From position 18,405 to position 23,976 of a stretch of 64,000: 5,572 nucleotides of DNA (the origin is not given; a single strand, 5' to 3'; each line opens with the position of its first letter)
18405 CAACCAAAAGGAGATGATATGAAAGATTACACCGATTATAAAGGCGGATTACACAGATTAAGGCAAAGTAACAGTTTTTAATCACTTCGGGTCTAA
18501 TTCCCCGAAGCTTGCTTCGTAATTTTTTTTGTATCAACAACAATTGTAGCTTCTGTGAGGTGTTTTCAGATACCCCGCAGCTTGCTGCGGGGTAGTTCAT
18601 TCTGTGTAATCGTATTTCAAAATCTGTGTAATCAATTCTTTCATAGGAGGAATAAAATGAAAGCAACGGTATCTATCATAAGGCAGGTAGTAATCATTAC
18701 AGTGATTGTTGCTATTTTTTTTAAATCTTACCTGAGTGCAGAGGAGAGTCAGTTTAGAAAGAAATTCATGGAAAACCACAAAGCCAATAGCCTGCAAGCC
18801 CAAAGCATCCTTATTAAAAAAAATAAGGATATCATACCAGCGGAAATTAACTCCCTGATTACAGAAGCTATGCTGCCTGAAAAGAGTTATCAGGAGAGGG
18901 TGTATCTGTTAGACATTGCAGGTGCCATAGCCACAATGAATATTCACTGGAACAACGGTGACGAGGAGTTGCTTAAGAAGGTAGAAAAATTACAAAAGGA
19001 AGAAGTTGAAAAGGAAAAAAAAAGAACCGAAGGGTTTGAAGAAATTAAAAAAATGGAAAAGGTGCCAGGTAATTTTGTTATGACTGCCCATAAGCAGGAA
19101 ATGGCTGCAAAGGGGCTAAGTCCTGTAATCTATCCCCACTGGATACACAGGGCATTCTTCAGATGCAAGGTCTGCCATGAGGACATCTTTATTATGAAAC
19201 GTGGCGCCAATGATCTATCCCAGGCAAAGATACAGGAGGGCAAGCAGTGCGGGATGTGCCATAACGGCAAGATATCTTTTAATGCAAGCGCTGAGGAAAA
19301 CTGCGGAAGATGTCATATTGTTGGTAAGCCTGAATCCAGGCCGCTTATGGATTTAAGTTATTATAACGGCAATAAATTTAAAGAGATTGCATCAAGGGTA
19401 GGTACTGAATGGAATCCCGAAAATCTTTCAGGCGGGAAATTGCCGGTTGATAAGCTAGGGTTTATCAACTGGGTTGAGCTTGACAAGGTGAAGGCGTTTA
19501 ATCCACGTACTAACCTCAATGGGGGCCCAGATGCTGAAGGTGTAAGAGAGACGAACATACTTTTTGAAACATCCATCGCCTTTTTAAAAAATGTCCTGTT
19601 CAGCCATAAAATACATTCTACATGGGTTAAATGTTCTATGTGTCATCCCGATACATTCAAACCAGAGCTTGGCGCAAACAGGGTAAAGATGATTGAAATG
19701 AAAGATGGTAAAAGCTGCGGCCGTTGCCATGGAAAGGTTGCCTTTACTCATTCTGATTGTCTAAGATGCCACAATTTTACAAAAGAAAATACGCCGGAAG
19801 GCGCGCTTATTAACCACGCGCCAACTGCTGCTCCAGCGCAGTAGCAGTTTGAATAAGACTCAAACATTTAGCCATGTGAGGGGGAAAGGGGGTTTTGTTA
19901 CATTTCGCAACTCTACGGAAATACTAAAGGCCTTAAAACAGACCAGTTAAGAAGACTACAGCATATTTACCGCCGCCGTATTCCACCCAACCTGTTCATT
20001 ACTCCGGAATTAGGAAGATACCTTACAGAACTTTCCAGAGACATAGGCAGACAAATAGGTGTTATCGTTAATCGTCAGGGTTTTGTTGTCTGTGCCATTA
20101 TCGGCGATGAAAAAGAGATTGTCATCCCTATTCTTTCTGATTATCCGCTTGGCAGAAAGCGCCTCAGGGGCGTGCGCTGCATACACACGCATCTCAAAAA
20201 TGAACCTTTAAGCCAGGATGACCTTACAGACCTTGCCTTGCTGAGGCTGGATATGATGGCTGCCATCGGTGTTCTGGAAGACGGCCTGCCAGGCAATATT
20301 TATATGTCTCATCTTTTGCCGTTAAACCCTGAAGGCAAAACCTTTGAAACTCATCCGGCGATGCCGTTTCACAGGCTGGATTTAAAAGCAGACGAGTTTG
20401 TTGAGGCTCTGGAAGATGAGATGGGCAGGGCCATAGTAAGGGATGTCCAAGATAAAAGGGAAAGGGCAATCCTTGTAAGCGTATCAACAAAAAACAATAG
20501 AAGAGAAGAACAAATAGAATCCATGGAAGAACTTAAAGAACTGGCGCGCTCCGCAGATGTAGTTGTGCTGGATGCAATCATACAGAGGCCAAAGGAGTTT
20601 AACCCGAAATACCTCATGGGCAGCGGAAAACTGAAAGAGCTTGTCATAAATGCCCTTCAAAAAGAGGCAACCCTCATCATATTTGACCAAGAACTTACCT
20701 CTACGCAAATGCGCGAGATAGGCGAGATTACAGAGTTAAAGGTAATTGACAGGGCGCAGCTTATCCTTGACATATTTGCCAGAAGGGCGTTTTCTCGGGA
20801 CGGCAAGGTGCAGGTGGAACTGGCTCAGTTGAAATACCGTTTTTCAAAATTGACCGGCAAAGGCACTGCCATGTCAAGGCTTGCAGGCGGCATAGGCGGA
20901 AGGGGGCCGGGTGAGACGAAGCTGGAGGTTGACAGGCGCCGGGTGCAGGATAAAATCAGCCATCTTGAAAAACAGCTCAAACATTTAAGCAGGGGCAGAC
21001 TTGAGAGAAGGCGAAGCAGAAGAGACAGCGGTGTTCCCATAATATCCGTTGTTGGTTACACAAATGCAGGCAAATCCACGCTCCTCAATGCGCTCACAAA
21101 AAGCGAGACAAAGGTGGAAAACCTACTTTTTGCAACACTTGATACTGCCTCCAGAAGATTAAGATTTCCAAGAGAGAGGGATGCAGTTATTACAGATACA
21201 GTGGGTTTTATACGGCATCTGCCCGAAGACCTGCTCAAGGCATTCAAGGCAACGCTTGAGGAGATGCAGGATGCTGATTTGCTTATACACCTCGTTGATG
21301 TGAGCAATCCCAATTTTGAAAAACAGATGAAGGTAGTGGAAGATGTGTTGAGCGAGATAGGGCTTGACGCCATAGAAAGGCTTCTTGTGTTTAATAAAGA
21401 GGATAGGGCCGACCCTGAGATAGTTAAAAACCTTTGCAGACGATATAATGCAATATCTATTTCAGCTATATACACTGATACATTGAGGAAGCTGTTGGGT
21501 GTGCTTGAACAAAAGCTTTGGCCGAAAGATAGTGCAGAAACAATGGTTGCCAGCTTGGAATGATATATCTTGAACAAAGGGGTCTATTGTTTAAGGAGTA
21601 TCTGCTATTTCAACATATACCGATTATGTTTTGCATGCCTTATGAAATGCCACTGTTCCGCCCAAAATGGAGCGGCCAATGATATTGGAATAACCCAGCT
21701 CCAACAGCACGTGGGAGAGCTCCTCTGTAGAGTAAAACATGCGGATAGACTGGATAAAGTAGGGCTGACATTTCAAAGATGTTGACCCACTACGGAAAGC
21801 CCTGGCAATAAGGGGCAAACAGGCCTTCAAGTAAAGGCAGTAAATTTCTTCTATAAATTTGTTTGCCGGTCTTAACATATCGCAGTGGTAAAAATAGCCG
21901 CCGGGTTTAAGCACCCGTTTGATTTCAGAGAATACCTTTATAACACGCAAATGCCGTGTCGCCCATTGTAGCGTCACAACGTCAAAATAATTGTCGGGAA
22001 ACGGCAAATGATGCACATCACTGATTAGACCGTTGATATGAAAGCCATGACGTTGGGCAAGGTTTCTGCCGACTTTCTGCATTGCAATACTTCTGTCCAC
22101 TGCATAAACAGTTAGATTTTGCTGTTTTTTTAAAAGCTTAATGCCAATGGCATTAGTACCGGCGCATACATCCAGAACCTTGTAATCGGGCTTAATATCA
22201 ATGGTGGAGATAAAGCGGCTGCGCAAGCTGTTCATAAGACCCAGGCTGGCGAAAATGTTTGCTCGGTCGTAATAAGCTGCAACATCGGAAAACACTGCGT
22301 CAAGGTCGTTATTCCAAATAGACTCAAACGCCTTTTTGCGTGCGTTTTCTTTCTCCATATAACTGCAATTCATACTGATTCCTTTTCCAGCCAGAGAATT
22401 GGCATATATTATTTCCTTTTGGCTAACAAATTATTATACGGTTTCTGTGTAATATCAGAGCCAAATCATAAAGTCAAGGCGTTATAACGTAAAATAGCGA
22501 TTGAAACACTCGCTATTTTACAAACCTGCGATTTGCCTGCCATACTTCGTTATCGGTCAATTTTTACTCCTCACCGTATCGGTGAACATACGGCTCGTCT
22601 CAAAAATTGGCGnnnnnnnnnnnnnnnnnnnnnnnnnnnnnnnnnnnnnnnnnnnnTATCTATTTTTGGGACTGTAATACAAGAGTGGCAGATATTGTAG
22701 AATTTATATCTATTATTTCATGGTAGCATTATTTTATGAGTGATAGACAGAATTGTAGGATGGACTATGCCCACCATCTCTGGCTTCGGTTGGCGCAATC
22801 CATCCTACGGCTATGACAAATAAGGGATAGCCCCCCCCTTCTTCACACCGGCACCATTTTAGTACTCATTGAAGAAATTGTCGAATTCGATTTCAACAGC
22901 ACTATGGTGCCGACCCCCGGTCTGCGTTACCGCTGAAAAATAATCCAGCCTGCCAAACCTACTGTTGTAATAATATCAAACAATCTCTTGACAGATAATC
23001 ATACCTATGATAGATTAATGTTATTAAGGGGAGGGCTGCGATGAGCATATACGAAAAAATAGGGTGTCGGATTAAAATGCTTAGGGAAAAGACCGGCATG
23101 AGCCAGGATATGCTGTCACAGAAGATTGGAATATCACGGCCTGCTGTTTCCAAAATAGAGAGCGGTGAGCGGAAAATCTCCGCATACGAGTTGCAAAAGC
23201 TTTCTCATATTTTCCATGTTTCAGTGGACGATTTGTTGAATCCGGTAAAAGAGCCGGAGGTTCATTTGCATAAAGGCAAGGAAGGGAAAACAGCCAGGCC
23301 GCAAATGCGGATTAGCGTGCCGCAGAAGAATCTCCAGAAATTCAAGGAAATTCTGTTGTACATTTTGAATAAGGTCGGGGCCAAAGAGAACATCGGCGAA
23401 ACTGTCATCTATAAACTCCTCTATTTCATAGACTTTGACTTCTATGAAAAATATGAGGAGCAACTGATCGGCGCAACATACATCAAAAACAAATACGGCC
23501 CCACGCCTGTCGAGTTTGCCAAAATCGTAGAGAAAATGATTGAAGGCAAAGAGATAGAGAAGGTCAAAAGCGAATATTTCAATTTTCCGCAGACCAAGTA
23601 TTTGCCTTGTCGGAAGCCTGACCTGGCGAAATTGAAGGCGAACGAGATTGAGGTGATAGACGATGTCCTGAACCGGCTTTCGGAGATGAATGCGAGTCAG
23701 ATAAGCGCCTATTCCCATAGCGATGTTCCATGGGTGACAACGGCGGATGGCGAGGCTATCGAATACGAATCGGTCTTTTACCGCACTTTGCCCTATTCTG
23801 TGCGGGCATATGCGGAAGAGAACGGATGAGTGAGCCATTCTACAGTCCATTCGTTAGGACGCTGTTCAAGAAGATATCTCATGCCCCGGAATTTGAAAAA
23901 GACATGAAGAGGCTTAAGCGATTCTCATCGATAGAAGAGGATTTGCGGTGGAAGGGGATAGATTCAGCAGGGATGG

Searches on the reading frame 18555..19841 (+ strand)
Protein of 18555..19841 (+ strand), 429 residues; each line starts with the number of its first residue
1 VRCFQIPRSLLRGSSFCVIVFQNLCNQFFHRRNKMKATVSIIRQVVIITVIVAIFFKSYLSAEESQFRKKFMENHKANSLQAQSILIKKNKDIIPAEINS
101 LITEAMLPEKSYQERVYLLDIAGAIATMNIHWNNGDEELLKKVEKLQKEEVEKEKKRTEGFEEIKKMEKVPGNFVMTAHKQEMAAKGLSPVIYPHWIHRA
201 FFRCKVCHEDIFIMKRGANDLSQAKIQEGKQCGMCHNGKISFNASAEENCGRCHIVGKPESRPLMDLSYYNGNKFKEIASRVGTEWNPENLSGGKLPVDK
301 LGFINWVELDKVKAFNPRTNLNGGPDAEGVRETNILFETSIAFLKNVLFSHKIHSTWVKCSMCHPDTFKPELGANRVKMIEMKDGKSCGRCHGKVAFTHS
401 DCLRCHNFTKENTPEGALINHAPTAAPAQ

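Call 10: search_protein_families(library=pfam, proteins=[window:18555-19841:+], max_evalue=0.01)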
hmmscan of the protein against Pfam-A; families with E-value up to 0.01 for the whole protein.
window:18555-19841:+ (429 aa): 1 family
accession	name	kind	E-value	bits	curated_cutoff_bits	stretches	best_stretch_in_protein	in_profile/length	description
PF14522.11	Cytochrome_C7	-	1.7e-26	92.3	24.8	2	192-254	2-66/67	Cytochrome c7 and related cytochrome c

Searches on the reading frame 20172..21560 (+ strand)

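Call 10: search_protein_families(library=pfam, proteins=[window:20172-21560:+], max_evalue=0.01)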
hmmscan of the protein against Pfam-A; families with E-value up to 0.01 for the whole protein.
window:20172-21560:+ (463 aa): 13 families
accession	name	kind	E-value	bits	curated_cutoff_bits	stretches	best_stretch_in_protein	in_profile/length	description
PF13167.11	GTP-bdg_N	-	6.2e-28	97.7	25.4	1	116-203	2-89/89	GTP-binding GTPase N-terminal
PF16360.10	GTP-bdg_M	-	7.7e-27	94.1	29.5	1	205-283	1-79/79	GTP-binding GTPase Middle Region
PF01926.29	MMR_HSR1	-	4.2e-21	75.6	21.9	1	291-409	2-113/113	50S ribosome-binding GTPase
PF02421.24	FeoB_N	-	6.4e-08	32.7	27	1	291-413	3-118/156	Ferrous iron transport protein B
PF03193.22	RsgA_GTPase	-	7.8e-06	26.3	30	0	290-346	108-168/174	RsgA GTPase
PF00350.29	Dynamin_N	-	0.00022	21.8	27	1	291-312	1-22/168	Dynamin family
PF13191.12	AAA_16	-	0.00033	21.6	32.6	1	266-407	6-126/167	AAA ATPase domain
PF00009.33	GTP_EFTU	-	0.00076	19.5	26.5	0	289-341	4-56/188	Elongation factor Tu GTP binding domain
PF00005.33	ABC_tran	-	0.0025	18.8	25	0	290-381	13-80/137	ABC transporter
PF13401.12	AAA_22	-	0.0035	18.1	27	0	289-402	6-64/130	AAA domain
PF13173.12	AAA_14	-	0.0035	17.8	27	0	289-329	3-43/129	AAA domain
PF19192.6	Response_reg_2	-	0.0042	17.7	27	1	96-134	54-93/180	Response receiver domain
PF02492.25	cobW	-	0.0091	16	20.7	0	334-424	82-168/180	CobW/HypB/UreG, nucleotide-binding domain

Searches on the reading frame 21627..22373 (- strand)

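Call 10: search_protein_families(library=pfam, proteins=[window:21627-22373:-], max_evalue=0.01)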
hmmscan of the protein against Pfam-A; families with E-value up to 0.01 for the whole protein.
window:21627-22373:- (249 aa): 9 families
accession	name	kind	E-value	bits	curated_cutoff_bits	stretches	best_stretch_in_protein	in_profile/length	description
PF01209.24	Ubie_methyltran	-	2.4e-32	112.6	20.1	1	24-248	9-233/233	ubiE/COQ5 methyltransferase family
PF08241.18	Methyltransf_11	-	3.9e-18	66.3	21.2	1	67-162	1-94/95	Methyltransferase domain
PF13649.12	Methyltransf_25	-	4.1e-17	63.1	27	1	66-159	1-97/97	Methyltransferase domain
PF13847.12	Methyltransf_31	-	4.7e-14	52.7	27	1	61-166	2-112/145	Methyltransferase domain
PF13489.12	Methyltransf_23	-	3.3e-08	33.9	27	1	60-188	20-124/164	Methyltransferase domain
PF08242.18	Methyltransf_12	-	1.6e-06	29.2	30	1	67-161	1-98/98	Methyltransferase domain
PF05175.20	MTS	-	0.00027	21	23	1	54-133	23-102/170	Methyltransferase small domain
PF01728.25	FtsJ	-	0.003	17.9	24.1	0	3-95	67-143/181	FtsJ-like methyltransferase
PF03141.22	Methyltransf_29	-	0.0052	15.9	23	1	65-163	120-217/506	Putative S-adenosyl-L-methionine-dependent methyltransferase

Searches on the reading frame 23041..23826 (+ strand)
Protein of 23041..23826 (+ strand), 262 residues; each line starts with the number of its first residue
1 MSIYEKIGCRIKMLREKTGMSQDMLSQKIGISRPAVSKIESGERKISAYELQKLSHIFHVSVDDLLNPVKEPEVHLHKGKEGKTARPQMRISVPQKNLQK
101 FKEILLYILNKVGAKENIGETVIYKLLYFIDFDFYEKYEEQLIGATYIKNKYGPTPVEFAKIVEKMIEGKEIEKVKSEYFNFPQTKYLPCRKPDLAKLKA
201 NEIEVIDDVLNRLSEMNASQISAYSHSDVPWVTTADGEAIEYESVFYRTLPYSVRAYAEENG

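Call 10: search_protein_families(library=pfam, proteins=[window:23041-23826:+], max_evalue=0.01)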
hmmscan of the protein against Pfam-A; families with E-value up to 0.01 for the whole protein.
window:23041-23826:+ (262 aa): 5 families
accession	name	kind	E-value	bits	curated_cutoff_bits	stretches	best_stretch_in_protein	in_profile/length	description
PF13274.11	SocA_Panacea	-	2.7e-19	70.6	25.7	1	124-231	2-112/113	Antitoxin SocA-like, Panacea domain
PF01381.28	HTH_3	-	6.6e-16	58.5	23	1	11-65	1-55/55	Helix-turn-helix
PF12844.13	HTH_19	-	7.4e-10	39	30.2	1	9-67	2-60/64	Helix-turn-helix domain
PF13560.12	HTH_31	-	6.9e-09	36.3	27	1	7-64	2-60/64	Helix-turn-helix domain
PF13443.12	HTH_26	-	1.4e-08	35.3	22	1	10-70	1-62/63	Cro/C1-type HTH DNA-binding domain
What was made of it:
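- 23041..25736 (+): Three TA-type cassettes (HTH-SocA/Panacea 23041-23829; PIN 24415-24801; putative MNT 24955-25266 plus HepT 25263-25736). Each is followed by the ~130-150-nt repeat (23898-24025, 24816-24961, 25750-25898). Pfam (call 10).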
